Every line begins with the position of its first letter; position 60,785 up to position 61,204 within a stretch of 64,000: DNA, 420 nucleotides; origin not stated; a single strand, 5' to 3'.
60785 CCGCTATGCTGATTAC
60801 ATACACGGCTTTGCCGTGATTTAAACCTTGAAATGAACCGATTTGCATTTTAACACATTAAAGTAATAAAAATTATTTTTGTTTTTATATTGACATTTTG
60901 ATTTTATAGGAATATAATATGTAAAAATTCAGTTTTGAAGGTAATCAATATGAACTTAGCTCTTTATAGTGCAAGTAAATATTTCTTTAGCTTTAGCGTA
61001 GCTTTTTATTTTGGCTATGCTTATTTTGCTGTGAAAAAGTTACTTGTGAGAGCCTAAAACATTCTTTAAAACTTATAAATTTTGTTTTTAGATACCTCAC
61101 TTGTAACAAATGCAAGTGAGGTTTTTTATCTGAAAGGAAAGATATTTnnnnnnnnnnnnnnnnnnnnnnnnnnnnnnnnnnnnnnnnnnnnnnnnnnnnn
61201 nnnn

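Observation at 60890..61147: Phe/Tyr-codon leader peptide with terminator/antiterminator: apparent ribosome-mediated attenuator in front of pheA-tyrA-DAHP synthase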

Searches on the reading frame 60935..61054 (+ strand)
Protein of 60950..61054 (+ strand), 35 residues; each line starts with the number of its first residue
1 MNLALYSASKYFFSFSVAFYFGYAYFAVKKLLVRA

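Call 38: find_homologous_proteins(query=A3, max_evalue=1)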
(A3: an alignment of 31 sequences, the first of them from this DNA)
Query A3 (31 sequences) (40 aa, profile of the alignment): 98 proteins with E <= 1 among 1398 candidates.
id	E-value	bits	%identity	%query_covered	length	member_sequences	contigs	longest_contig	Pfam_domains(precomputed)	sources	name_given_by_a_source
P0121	5.6e-18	82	88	83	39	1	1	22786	-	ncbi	-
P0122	5.7e-18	82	79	85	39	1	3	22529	-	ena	-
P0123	6.2e-18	82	88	100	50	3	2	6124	-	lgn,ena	-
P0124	9.2e-18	81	82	85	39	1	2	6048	-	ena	-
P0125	1.7e-17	81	83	100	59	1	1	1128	-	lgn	-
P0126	1.9e-17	80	89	88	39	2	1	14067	-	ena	-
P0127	3.4e-17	80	82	98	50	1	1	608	-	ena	-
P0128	4.4e-17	79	80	100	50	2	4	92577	-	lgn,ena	-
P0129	5.6e-17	79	85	85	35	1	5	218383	-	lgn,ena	-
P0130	5.7e-17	79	88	85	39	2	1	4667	-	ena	-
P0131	5.8e-17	79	74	85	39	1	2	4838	-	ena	-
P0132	6.3e-17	79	76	85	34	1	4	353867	-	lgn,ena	-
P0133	8.2e-17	78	89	88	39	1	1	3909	-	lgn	-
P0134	8.8e-17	78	80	100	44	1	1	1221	-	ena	-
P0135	1.0e-16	78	89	88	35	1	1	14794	-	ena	-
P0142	6.1e-16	76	86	88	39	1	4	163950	-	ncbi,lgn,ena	-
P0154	8.4e-15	72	53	85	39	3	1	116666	-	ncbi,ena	-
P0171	1.1e-13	68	68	95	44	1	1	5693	-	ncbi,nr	ncbi:MAG: hypothetical protein U0M60_16970 [Clostridia bacterium]|nr:hypothetical protein [Clostridi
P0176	3.2e-13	67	53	85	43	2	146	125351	-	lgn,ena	-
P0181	1.5e-12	65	53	85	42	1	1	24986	-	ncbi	-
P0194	1.9e-11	61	56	80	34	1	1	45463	-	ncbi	-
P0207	7.1e-9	53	50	85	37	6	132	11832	-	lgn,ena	-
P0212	9.1e-7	46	48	83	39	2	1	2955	-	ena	-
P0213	9.5e-7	46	50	75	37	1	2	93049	-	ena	-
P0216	1.8e-5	42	59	80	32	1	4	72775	-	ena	-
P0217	2.1e-5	42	70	57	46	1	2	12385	-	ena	-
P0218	7.0e-2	31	61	70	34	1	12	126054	-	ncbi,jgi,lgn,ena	-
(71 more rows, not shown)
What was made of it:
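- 60950..61057 (+): Leader ORF of 35 codons, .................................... Ninety-eight unannotated peptide clusters exist in the protein collection (call 38).
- Gene callers have called it as a gene 98 times (call 38).
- Tried and rejected: I repeated it with the 40-aa TTG-start version (call 38).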

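Call 40: find_encoding_contigs(protein=P0218, flank=4000, max_places=2)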
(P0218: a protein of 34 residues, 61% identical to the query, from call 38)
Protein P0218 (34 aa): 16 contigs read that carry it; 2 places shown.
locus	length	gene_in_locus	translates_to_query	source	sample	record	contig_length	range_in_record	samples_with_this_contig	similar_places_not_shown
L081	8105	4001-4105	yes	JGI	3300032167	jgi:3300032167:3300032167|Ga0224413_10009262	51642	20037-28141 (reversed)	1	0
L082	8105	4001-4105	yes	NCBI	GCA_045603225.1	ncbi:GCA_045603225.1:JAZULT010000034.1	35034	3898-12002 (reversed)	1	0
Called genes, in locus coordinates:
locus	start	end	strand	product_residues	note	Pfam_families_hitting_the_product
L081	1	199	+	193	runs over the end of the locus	PF02508:Rnf-Nqr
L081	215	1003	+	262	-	PF04060:FeS, PF12838:Fer4_7 (weak), PF14697:Fer4_21 (weak), PF00037:Fer4, PF14697:Fer4_21, PF12838:Fer4_7, PF13187:Fer4_9, PF00037:Fer4, +5 more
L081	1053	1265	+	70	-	PF11213:DUF3006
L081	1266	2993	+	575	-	PF00664:ABC_membrane, PF02463:SMC_N, PF00005:ABC_tran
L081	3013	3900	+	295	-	PF00892:EamA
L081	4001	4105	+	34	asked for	-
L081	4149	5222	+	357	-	PF00793:DAHP_synth_1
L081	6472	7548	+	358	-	PF16729:DUF5067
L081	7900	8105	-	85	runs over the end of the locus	-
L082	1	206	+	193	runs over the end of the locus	PF02508:Rnf-Nqr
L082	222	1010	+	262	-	PF04060:FeS, PF12838:Fer4_7 (weak), PF14697:Fer4_21 (weak), PF00037:Fer4, PF14697:Fer4_21, PF12838:Fer4_7, PF13187:Fer4_9, PF00037:Fer4, +5 more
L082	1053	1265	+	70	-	PF11213:DUF3006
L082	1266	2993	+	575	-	PF00664:ABC_membrane, PF02463:SMC_N, PF00005:ABC_tran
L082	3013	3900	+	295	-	PF00892:EamA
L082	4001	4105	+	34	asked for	-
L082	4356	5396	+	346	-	PF00793:DAHP_synth_1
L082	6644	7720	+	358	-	PF16729:DUF5067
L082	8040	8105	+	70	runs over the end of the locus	PF01381:HTH_3, PF13443:HTH_26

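Call 41: find_encoding_contigs(protein=P0207, flank=4000, max_places=2)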
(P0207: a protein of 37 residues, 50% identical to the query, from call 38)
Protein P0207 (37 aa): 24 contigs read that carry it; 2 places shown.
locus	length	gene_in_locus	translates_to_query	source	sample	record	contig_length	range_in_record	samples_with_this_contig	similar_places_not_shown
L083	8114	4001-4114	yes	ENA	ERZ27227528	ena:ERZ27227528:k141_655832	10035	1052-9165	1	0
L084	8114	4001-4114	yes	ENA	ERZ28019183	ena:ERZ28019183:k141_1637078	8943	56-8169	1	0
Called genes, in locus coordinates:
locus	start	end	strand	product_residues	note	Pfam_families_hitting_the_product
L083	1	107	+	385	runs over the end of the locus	?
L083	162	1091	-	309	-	PF00126:HTH_1, PF03466:LysR_substrate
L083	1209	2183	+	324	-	PF13407:Peripla_BP_4 (faint), PF04392:ABC_sub_bind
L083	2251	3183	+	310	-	PF02653:BPD_transp_2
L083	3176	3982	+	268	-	PF02463:SMC_N (faint), PF00005:ABC_tran, PF13304:AAA_21 (faint)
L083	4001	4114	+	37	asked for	-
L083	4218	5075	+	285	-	PF02153:PDH_N, PF20463:PDH_C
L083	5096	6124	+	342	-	PF00793:DAHP_synth_1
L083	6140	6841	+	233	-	PF04474:DUF554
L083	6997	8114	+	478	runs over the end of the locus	PF13936:HTH_38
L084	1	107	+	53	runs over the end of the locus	?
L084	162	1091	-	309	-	PF00126:HTH_1, PF03466:LysR_substrate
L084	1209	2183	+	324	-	PF13407:Peripla_BP_4 (faint), PF04392:ABC_sub_bind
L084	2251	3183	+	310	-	PF02653:BPD_transp_2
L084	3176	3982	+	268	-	PF02463:SMC_N (faint), PF00005:ABC_tran, PF13304:AAA_21 (faint)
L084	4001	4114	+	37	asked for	-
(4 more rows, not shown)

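Call 42: find_encoding_contigs(protein=P0213, flank=4000, max_places=2)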
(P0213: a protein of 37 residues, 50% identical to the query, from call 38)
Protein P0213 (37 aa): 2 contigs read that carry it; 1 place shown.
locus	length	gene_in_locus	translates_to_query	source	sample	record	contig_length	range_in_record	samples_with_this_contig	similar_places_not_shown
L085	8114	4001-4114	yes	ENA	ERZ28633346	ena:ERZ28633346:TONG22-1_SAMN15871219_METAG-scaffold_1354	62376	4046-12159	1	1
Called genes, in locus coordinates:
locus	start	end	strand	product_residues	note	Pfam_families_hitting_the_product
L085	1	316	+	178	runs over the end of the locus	PF07385:Lyx_isomer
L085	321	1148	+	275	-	PF01116:F_bP_aldolase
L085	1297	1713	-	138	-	PF12953:DUF3842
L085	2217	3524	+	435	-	PF00501:AMP-binding, PF04443:LuxE (weak), PF14535:AMP-binding_C_2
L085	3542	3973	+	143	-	PF01842:ACT, PF19571:ACT_8, PF13840:ACT_7 (faint), PF22629:ACT_AHAS_ss (weak)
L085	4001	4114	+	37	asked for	-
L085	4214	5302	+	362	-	PF01817:CM_2, PF00800:PDT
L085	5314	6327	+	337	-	PF00465:Fe-ADH (weak), PF13685:Fe-ADH_2, PF01761:DHQ_synthase, PF24621:DHQS_C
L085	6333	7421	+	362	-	PF01264:Chorismate_synt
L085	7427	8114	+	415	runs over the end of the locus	PF08501:Shikimate_dh_N, PF01202:SKI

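Call 44: find_encoding_contigs(protein=P0216, flank=3000, max_places=1)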
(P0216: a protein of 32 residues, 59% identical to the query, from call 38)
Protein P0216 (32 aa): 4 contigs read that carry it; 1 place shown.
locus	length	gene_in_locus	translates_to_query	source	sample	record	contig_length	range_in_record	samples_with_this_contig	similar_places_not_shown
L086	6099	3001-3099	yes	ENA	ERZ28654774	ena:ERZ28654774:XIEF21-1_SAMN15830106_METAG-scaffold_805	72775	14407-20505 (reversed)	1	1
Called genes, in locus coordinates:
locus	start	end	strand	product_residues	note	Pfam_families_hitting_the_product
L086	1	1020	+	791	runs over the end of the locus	PF02574:S-methyl_trans, PF00809:Pterin_bind, PF02607:B12-binding_2, PF02310:B12-binding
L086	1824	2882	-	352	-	PF14607:GxDLY, PF13472:Lipase_GDSL_2 (weak), PF14606:Lipase_GDSL_3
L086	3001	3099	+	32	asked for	-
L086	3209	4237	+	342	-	PF00793:DAHP_synth_1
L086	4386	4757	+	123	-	PF00392:GntR, PF13730:HTH_36 (faint)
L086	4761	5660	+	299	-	PF00005:ABC_tran, PF13304:AAA_21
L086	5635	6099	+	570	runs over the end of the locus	-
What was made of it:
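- Closest known: uORFC-13-1 motif upstream of aroF in Acholeplasma and environmental sequences. Same: Members of the present family also occur before aroF alone (L081, L082, L086; calls 40, 44).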

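Call 45: find_encoding_contigs(protein=P0217, flank=3000, max_places=1)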
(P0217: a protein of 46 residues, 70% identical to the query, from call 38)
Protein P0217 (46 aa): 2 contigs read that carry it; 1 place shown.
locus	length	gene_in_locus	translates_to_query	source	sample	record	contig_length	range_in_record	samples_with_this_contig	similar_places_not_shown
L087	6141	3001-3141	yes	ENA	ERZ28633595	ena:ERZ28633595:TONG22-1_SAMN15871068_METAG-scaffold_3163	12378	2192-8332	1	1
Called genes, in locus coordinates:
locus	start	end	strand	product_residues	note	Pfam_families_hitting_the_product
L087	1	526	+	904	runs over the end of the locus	?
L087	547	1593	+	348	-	-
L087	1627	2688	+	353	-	PF04909:Amidohydro_2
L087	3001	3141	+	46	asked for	-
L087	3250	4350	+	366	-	PF01817:CM_2, PF00800:PDT, PF01842:ACT (faint)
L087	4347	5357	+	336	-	PF00465:Fe-ADH, PF13685:Fe-ADH_2, PF01761:DHQ_synthase, PF24621:DHQS_C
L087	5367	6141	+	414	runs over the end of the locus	PF08501:Shikimate_dh_N, PF13238:AAA_18 (faint), PF01202:SKI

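Call 46: find_encoding_contigs(protein=P0212, flank=3000, max_places=1)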
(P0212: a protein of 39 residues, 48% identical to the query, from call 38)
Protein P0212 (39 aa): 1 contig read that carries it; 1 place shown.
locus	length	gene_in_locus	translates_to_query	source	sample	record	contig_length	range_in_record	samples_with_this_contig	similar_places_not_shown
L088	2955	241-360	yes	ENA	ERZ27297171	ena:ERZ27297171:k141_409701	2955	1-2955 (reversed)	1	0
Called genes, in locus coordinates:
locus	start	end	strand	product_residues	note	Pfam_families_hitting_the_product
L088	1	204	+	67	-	?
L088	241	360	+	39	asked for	-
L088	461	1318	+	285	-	PF02153:PDH_N, PF20463:PDH_C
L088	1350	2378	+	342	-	PF00793:DAHP_synth_1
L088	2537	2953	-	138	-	?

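Call 47: find_encoding_contigs(protein=P0194, flank=3000, max_places=1)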
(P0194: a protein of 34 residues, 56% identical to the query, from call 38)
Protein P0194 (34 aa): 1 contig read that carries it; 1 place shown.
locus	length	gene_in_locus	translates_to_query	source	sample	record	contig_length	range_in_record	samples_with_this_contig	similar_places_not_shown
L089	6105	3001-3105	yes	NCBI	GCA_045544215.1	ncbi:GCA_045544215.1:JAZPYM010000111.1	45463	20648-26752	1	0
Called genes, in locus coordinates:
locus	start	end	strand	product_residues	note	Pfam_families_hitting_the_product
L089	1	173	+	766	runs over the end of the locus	PF01381:HTH_3, PF12844:HTH_19 (weak), PF13560:HTH_31, PF07883:Cupin_2, PF00501:AMP-binding, PF13193:AMP-binding_C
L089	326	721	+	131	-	-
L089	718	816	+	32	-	-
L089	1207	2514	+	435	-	PF00501:AMP-binding, PF04443:LuxE (weak), PF14535:AMP-binding_C_2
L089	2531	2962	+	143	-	PF01842:ACT, PF19571:ACT_8, PF22629:ACT_AHAS_ss (weak)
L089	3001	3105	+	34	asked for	-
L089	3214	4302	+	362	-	PF01817:CM_2, PF00800:PDT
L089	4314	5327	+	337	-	PF00465:Fe-ADH, PF13685:Fe-ADH_2, PF01761:DHQ_synthase, PF24621:DHQS_C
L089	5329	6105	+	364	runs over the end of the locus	PF01264:Chorismate_synt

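Call 48: find_encoding_contigs(protein=P0181, flank=3000, max_places=1)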
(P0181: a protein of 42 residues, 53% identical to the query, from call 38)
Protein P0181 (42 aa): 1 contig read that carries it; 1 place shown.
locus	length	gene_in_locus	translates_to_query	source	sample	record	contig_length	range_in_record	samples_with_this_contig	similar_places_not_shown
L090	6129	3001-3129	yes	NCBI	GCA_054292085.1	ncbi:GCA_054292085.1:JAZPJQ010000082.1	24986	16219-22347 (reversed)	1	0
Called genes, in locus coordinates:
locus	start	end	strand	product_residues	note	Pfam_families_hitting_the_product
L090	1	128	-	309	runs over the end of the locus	PF04204:HTS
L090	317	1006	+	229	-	PF00072:Response_reg, PF00486:Trans_reg_C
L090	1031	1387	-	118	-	PF03862:SpoVAC_SpoVAEB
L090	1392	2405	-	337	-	PF07451:SpoVAD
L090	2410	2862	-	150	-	PF03862:SpoVAC_SpoVAEB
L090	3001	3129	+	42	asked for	-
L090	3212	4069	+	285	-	PF02153:PDH_N, PF20463:PDH_C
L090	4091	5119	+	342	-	PF00793:DAHP_synth_1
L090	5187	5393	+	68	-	PF05979:DUF896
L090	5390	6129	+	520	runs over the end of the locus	PF02310:B12-binding, PF04055:Radical_SAM, PF13311:DUF4080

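Call 64: list_cluster_members(proteins=[P0218, P0216, P0217, P0213, P0207, P0176, P0171, P0154, P0142, P0001])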
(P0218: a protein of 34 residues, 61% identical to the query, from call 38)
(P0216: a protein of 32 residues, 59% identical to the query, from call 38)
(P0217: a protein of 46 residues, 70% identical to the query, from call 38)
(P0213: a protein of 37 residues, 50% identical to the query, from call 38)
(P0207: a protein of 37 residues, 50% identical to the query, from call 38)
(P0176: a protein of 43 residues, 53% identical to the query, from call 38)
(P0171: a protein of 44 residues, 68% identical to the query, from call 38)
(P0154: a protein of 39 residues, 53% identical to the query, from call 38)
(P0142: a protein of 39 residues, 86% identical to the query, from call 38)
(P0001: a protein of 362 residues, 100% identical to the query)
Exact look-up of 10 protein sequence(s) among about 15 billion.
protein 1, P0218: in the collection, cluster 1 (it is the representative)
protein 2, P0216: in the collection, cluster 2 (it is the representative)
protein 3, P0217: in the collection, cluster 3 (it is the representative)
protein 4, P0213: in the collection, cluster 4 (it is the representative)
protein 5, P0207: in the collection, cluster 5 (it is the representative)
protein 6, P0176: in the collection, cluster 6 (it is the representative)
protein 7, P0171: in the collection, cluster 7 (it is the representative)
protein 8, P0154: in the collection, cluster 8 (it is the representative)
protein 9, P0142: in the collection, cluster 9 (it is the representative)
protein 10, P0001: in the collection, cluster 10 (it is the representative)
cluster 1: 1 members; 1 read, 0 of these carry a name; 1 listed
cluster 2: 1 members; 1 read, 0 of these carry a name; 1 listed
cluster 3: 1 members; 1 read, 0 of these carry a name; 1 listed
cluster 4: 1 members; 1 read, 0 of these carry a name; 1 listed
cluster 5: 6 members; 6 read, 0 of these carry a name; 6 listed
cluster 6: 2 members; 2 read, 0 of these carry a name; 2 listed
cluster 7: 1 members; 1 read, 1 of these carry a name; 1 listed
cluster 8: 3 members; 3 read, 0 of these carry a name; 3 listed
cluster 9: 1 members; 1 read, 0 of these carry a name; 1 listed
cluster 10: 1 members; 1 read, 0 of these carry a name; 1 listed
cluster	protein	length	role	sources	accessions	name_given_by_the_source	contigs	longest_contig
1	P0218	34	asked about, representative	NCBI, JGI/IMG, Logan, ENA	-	-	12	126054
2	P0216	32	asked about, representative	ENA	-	-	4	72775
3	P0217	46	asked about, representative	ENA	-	-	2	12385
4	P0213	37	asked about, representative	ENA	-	-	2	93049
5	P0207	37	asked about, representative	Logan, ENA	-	-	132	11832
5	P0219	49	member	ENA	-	-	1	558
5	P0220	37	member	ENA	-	-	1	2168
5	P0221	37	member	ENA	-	-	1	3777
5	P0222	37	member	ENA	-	-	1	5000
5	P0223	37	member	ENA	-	-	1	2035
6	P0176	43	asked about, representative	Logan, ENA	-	-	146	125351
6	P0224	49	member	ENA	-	-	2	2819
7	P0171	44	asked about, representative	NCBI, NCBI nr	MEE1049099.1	MAG: hypothetical protein U0M60_16970 [Clostridia bacterium] | hypothetical protein [Clostridia bacterium]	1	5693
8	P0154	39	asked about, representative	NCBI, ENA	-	-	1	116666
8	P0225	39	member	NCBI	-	-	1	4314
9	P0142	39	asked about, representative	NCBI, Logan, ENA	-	-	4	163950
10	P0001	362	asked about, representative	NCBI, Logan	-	-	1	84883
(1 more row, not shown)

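Call 66: find_homologous_proteins(query=L082:4356-5393:+, max_evalue=1e-20)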
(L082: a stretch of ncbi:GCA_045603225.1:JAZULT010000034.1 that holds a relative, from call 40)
Query L082:4356-5393:+ (346 aa): 8000 proteins with E <= 1e-20 among 8000 candidates; the best 120 are listed.
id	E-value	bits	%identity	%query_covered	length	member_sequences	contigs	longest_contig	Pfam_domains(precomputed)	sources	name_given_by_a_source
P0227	1.8e-226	769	97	99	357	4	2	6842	PF00793.27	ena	-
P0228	2.1e-196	670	84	99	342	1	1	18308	PF00793.27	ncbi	-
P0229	1.8e-195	667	82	99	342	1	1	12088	PF00793.27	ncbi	-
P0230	5.0e-195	665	83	99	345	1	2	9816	PF00793.27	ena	-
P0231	1.5e-194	664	83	99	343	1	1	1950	PF00793.27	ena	-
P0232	3.2e-194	663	83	98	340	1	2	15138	PF00793.27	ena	-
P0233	3.4e-194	663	82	99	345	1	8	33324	PF00793.27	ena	-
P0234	6.6e-194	662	83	99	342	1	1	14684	PF00793.27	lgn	-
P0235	1.3e-193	661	82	99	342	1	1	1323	PF00793.27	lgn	-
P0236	1.7e-193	660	82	99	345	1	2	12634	PF00793.27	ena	-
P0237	2.2e-193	660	83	98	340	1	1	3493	PF00793.27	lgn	-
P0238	8.9e-193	658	84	99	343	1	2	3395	PF00793.27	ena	-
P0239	2.9e-192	656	82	99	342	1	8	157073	PF00793.27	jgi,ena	-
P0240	7.0e-192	655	82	99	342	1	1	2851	PF00793.27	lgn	-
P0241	1.1e-191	654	82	99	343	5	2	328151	PF00793.27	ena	-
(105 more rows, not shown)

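Call 75: search_protein_families(library=pfam, proteins=[window:60950-61054:+, window:60935-61054:+], max_evalue=10)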
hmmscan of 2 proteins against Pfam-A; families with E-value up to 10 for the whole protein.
seq(35 aa): 0 families

seq(40 aa): 0 families

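Call 76: search_protein_families(library=ncbifam, proteins=[window:60950-61054:+, window:60935-61054:+], max_evalue=10)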
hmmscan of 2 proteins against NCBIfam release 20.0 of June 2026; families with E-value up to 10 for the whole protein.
seq(35 aa): 0 families

seq(40 aa): 0 families
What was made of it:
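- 60950..61057 (+): There is no Pfam or NCBIfam match (calls 75, 76).
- Tried and rejected: Pfam and NCBIfam on the peptide found nothing (calls 75, 76).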
